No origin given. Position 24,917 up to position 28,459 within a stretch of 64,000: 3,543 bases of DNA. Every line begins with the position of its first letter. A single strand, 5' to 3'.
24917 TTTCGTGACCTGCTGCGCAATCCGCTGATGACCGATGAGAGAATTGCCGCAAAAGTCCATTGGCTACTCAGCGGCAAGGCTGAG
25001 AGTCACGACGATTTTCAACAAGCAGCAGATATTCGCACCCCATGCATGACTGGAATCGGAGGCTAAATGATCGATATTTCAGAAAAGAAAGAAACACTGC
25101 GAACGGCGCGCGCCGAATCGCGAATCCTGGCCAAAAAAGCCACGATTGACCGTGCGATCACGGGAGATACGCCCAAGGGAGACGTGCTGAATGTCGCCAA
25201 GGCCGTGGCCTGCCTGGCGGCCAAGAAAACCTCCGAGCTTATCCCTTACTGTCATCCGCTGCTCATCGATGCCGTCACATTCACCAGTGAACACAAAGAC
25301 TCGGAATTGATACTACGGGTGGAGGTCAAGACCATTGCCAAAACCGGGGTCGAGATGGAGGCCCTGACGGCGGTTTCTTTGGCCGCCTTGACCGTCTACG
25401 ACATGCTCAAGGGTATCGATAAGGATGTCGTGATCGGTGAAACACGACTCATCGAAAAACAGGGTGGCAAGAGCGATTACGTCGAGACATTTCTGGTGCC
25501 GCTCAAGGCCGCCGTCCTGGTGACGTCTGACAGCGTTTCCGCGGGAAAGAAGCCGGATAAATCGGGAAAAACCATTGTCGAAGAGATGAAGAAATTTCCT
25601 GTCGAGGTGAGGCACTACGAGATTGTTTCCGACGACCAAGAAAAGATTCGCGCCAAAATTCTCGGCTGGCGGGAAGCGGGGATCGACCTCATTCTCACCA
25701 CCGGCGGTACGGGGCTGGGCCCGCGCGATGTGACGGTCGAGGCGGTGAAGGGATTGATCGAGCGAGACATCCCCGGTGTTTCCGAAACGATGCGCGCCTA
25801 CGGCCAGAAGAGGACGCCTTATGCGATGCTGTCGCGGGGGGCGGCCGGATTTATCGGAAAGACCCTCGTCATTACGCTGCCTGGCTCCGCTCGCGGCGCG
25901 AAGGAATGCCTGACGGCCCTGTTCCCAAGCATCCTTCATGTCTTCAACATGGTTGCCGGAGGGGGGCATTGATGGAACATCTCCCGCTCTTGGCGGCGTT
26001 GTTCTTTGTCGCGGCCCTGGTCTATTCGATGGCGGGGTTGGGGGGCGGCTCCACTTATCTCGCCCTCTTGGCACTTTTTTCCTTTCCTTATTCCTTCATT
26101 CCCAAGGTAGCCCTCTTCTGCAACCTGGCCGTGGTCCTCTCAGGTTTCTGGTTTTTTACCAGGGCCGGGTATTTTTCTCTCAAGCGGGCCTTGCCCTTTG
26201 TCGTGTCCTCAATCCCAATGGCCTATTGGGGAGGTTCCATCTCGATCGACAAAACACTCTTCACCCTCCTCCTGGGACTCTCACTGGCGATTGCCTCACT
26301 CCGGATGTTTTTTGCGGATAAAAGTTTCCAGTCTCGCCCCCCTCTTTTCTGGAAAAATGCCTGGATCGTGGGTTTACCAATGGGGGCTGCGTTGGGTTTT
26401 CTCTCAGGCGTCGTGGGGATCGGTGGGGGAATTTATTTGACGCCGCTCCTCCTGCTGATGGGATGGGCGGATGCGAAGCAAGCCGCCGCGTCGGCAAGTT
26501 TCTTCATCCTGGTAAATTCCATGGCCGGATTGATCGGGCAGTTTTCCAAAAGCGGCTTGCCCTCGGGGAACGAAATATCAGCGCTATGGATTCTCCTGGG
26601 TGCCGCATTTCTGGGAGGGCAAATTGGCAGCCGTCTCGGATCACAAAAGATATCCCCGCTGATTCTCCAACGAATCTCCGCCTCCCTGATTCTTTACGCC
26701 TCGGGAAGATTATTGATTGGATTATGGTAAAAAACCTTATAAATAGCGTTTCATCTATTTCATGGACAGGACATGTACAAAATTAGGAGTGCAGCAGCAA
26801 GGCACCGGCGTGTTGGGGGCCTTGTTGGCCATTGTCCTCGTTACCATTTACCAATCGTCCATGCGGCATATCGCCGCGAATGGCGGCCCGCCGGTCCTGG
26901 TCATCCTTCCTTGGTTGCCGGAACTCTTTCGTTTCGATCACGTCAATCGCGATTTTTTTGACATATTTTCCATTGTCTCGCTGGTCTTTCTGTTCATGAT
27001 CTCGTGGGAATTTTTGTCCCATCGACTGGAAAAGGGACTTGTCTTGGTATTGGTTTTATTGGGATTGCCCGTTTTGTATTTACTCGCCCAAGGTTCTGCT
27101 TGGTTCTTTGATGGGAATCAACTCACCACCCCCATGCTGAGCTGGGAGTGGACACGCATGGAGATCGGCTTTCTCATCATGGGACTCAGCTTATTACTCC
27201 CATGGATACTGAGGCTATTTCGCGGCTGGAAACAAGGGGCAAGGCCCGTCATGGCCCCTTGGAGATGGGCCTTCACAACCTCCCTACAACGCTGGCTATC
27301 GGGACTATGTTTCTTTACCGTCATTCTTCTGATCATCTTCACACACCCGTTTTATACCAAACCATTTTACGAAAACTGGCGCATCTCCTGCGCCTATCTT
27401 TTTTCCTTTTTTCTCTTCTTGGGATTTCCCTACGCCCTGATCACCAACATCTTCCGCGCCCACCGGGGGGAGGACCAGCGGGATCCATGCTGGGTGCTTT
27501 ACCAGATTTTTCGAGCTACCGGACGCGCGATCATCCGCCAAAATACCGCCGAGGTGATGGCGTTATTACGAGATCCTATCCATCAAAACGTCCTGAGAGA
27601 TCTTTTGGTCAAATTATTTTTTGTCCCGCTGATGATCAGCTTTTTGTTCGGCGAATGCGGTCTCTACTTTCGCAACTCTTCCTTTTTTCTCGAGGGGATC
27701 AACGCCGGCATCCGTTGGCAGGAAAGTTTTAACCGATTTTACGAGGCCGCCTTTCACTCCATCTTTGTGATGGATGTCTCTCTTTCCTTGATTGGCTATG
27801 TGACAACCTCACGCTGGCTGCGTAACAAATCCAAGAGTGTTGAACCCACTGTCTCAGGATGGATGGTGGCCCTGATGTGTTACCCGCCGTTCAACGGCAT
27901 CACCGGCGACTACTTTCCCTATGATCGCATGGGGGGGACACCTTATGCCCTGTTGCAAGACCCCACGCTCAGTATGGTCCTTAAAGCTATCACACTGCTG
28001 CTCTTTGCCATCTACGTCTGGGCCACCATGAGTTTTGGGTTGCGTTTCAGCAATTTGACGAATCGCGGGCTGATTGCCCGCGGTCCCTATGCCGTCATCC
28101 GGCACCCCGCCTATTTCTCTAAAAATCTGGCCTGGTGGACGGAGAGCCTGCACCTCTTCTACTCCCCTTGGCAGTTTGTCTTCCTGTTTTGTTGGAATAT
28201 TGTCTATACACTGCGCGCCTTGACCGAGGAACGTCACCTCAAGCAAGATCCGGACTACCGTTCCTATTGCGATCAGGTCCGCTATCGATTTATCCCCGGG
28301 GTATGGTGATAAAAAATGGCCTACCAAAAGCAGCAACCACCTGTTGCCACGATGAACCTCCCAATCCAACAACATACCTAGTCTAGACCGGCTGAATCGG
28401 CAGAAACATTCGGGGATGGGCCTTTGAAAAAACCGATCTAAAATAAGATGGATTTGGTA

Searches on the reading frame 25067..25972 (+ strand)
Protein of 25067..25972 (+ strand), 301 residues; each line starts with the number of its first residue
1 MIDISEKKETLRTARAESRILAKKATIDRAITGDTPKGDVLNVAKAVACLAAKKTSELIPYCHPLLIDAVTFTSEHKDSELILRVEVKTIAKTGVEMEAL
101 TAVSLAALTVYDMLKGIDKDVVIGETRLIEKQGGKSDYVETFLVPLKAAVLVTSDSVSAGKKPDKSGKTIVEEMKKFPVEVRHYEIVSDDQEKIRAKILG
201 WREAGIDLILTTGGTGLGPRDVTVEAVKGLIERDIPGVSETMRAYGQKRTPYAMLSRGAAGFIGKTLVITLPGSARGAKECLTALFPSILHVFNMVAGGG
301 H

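Call 7: search_protein_families(library=pfam, proteins=[window:25067-25972:+])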
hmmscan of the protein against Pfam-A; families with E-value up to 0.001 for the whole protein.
window:25067-25972:+ (301 aa): 2 families
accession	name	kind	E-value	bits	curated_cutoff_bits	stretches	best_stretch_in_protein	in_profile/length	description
PF01967.27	MoaC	-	3.9e-46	156.9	27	1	1-134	1-136/136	MoaC family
PF00994.29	MoCF_biosynth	-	3.7e-33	114.7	26.6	1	149-290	1-143/144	Probable molybdopterin binding domain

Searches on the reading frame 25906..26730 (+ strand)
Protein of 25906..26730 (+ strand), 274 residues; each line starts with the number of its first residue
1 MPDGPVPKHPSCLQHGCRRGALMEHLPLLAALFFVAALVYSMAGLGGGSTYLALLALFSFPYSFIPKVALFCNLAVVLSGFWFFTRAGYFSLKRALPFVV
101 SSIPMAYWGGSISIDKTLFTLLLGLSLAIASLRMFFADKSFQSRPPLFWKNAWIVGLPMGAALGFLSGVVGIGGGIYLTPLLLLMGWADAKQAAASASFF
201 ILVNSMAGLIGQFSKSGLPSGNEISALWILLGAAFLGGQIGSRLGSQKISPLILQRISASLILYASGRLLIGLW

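Call 7: search_protein_families(library=pfam, proteins=[window:25906-26730:+])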
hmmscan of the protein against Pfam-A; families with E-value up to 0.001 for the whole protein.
window:25906-26730:+ (274 aa): 1 family
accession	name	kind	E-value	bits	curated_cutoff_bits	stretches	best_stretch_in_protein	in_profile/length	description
PF01925.25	TauE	-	2e-32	113.2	32.6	1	29-268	1-236/237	Sulfite exporter TauE/SafE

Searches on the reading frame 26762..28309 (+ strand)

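Call 7: search_protein_families(library=pfam, proteins=[window:26762-28309:+])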
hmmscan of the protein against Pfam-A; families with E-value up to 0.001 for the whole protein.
window:26762-28309:+ (515 aa): 2 families
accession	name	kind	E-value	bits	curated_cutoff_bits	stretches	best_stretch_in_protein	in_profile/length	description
PF04191.18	PEMT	-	2e-06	28.6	25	1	426-495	32-100/105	Phospholipid methyltransferase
PF04140.19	ICMT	-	5.7e-06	27.1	24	1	405-494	4-94/95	Isoprenylcysteine carboxyl methyltransferase (ICMT) family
